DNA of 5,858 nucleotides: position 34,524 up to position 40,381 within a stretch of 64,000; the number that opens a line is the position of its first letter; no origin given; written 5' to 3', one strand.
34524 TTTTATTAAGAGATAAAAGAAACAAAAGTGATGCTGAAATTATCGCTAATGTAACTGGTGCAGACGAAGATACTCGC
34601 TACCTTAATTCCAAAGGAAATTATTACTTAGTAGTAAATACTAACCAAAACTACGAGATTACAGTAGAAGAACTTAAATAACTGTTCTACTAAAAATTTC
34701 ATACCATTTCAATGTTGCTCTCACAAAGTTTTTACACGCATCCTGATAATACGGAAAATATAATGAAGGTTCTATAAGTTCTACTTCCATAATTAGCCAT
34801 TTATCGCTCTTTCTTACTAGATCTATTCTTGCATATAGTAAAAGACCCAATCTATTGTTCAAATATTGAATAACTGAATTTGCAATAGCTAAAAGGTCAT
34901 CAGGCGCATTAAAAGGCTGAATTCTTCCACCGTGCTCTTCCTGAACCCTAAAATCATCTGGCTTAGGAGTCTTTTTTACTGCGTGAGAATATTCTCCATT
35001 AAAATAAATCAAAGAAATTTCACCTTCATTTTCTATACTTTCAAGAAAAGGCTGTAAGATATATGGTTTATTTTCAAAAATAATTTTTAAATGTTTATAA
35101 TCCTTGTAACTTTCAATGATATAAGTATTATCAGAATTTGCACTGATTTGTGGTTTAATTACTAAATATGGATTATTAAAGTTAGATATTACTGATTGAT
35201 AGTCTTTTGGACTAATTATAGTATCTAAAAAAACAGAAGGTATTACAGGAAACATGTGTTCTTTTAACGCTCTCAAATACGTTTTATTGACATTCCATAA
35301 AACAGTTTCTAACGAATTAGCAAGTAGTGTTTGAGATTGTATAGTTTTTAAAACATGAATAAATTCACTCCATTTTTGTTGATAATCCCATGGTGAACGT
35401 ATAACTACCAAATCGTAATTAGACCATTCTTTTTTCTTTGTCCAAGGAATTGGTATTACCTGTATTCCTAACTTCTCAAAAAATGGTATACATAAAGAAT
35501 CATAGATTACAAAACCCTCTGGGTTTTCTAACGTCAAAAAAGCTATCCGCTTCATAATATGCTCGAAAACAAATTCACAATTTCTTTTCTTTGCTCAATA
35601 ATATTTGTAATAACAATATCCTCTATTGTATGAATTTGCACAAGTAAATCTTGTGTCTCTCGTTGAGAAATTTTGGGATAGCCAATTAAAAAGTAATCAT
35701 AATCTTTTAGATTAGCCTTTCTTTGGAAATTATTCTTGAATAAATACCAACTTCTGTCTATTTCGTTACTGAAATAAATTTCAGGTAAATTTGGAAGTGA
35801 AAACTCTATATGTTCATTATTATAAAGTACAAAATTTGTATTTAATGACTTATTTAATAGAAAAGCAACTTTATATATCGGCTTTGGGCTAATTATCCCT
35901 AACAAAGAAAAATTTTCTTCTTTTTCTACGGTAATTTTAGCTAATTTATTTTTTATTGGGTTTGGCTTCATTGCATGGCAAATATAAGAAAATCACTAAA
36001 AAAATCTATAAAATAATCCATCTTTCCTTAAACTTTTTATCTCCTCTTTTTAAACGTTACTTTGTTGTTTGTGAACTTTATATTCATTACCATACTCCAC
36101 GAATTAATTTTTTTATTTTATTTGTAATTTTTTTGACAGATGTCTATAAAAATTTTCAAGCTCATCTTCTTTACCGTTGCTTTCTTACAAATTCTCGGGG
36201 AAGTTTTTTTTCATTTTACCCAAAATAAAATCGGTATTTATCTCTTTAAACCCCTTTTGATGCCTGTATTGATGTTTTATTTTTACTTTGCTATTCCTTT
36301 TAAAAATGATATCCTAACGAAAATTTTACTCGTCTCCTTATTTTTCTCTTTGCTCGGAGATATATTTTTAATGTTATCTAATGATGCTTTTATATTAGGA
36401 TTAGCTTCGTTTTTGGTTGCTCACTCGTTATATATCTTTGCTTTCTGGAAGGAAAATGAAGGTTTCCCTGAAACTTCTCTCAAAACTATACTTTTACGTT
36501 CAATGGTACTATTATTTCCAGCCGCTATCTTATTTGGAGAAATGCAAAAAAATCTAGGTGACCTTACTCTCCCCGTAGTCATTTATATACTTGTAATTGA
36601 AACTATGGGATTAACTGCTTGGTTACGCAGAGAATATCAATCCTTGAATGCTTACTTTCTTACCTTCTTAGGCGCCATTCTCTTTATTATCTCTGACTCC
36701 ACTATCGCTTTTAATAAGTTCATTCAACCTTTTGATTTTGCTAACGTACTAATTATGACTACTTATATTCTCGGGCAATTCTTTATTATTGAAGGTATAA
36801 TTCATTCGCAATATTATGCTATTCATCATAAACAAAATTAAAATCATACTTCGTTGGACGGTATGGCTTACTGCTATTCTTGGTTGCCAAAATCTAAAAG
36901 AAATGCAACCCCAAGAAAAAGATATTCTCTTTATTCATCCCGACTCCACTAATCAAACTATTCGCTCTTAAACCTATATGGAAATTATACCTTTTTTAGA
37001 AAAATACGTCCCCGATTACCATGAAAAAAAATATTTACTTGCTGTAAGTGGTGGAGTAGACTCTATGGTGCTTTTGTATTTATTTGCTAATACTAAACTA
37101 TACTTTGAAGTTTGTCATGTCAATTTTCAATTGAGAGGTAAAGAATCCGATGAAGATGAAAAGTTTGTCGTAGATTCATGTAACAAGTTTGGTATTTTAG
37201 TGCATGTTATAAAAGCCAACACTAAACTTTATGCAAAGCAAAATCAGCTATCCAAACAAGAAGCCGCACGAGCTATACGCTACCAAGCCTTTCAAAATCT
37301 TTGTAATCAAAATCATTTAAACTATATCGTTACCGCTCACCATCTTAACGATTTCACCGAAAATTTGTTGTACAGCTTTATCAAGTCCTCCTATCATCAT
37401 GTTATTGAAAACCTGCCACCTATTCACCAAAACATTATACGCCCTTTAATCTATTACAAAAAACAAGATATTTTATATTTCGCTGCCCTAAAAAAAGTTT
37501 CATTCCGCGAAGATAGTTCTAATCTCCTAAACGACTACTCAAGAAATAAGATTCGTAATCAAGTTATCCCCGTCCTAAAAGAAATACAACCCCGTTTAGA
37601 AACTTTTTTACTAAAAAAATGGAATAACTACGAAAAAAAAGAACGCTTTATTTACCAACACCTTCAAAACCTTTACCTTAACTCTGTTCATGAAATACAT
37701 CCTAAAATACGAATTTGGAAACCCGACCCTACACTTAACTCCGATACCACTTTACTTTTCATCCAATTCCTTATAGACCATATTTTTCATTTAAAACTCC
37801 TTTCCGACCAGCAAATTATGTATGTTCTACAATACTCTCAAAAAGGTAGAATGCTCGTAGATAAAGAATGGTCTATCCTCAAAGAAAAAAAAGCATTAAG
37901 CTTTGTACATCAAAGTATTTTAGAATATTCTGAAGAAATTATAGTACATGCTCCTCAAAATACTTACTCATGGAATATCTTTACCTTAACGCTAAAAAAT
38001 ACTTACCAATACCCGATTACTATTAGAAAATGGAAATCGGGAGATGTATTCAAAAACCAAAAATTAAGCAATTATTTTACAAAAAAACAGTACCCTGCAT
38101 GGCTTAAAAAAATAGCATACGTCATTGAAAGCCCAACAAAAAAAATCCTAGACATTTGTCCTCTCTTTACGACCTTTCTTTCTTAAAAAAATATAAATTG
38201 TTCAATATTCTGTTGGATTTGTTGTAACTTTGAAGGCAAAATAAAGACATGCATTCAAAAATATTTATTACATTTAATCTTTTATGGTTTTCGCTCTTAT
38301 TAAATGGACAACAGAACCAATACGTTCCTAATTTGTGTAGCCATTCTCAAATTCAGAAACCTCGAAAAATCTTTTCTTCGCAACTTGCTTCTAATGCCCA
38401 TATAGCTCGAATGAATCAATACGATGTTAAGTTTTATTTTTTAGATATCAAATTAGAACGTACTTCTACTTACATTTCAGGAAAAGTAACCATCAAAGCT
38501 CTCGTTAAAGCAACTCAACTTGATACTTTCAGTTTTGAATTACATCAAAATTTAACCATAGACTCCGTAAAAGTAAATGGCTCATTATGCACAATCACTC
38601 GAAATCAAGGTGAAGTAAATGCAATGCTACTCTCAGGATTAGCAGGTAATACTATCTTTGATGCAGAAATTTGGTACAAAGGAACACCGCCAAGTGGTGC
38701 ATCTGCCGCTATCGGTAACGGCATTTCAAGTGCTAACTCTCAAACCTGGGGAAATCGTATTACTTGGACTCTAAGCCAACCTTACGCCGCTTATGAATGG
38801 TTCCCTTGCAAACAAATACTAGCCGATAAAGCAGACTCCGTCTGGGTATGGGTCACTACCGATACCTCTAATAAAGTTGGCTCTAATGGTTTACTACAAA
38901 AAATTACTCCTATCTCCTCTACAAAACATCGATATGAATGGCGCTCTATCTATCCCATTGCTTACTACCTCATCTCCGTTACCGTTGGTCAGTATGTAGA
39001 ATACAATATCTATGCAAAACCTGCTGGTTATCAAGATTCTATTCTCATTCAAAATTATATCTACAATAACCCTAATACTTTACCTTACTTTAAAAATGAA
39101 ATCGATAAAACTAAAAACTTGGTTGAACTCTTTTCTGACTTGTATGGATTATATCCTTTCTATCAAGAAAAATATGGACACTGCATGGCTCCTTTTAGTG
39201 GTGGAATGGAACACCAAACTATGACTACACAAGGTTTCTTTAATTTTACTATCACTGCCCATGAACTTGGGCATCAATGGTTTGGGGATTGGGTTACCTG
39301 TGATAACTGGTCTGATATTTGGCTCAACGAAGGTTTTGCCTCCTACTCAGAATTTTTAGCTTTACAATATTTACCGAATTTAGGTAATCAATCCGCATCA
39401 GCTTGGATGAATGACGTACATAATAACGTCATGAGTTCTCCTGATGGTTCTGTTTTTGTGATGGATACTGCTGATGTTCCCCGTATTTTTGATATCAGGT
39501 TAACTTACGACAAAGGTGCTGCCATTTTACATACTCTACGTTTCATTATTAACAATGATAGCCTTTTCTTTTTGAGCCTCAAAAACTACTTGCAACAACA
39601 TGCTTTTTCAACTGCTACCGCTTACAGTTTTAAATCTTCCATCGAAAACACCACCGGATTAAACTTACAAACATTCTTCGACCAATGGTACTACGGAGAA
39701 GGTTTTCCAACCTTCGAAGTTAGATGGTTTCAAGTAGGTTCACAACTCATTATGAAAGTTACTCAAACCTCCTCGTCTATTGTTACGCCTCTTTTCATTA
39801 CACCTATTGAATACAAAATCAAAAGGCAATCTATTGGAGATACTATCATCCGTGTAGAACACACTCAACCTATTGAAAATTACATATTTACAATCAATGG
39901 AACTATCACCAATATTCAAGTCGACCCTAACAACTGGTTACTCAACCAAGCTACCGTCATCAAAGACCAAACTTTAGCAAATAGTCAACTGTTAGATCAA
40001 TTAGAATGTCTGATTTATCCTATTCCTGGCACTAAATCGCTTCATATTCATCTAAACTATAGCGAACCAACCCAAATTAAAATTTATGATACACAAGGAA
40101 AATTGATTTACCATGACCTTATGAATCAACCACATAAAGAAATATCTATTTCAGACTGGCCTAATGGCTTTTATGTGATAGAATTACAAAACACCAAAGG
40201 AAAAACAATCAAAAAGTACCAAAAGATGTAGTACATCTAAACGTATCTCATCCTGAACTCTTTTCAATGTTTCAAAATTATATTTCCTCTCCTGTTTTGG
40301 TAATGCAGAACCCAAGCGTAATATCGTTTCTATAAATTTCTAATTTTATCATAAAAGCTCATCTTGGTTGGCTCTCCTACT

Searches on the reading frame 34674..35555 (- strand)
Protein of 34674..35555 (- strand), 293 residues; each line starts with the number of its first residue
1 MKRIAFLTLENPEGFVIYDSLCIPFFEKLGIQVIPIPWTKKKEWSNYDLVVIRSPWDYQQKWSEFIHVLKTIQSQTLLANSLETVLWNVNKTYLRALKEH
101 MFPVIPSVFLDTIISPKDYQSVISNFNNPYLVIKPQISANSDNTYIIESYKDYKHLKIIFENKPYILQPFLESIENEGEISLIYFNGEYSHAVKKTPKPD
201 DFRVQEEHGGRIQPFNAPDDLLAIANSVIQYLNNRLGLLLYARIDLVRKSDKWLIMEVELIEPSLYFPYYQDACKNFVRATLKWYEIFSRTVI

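Call 20: search_protein_families(library=pfam, proteins=[window:34674-35555:-])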
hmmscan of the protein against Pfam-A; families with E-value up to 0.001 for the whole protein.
window:34674-35555:- (293 aa): 2 families
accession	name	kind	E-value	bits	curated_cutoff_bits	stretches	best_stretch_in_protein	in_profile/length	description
PF02955.21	GSH-S_ATP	-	2.4e-05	24.3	23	1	131-249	34-154/175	Prokaryotic glutathione synthetase, ATP-grasp domain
PF08443.16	RimK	-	5.1e-05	23.4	21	1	113-259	24-164/188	RimK-like ATP-grasp domain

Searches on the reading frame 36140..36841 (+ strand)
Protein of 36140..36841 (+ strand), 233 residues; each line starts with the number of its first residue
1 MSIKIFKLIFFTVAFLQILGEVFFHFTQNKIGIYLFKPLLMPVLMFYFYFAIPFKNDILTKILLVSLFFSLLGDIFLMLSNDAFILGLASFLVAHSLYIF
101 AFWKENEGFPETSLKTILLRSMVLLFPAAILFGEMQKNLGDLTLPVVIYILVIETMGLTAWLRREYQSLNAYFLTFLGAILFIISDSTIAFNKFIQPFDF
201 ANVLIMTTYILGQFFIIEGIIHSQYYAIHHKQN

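Call 7: search_protein_families(library=pfam, proteins=[window:36140-36841:+])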
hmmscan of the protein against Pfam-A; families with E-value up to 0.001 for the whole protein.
window:36140-36841:+ (233 aa): 1 family
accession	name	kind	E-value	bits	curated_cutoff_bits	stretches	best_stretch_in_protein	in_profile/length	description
PF07947.19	YhhN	-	8.4e-44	149.9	25.6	1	34-219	3-181/182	YhhN family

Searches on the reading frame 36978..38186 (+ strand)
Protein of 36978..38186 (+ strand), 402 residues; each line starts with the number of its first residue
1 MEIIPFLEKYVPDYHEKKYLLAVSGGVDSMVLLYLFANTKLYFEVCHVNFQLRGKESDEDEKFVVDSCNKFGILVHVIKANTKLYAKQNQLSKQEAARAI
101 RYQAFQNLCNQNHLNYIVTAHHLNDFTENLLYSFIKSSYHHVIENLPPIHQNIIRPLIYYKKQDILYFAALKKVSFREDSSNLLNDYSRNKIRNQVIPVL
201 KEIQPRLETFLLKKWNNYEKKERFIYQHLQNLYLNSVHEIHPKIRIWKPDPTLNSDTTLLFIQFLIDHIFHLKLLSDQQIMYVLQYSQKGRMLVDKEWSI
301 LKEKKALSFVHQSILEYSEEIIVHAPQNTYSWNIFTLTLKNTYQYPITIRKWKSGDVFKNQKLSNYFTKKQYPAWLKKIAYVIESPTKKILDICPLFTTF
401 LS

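Call 7: search_protein_families(library=pfam, proteins=[window:36978-38186:+])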
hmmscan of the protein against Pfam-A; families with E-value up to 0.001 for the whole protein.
window:36978-38186:+ (402 aa): 2 families
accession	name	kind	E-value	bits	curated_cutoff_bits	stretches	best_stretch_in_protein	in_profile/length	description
PF01171.26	ATP_bind_3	-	2.1e-46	158.4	27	1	18-195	1-182/182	PP-loop family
PF02540.23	NAD_synthase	-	0.00041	20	21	1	3-95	5-96/242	NAD synthase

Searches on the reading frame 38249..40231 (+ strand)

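Call 7: search_protein_families(library=pfam, proteins=[window:38249-40231:+])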
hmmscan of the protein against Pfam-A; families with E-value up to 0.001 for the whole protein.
window:38249-40231:+ (660 aa): 2 families
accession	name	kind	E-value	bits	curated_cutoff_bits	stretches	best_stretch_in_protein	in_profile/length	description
PF01433.26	Peptidase_M1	-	2.6e-31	109.4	27.7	1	332-480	67-218/218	Peptidase family M1 domain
PF18962.6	Por_Secre_tail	-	1.3e-11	45.1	27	1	589-656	1-72/75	Secretion system C-terminal sorting domain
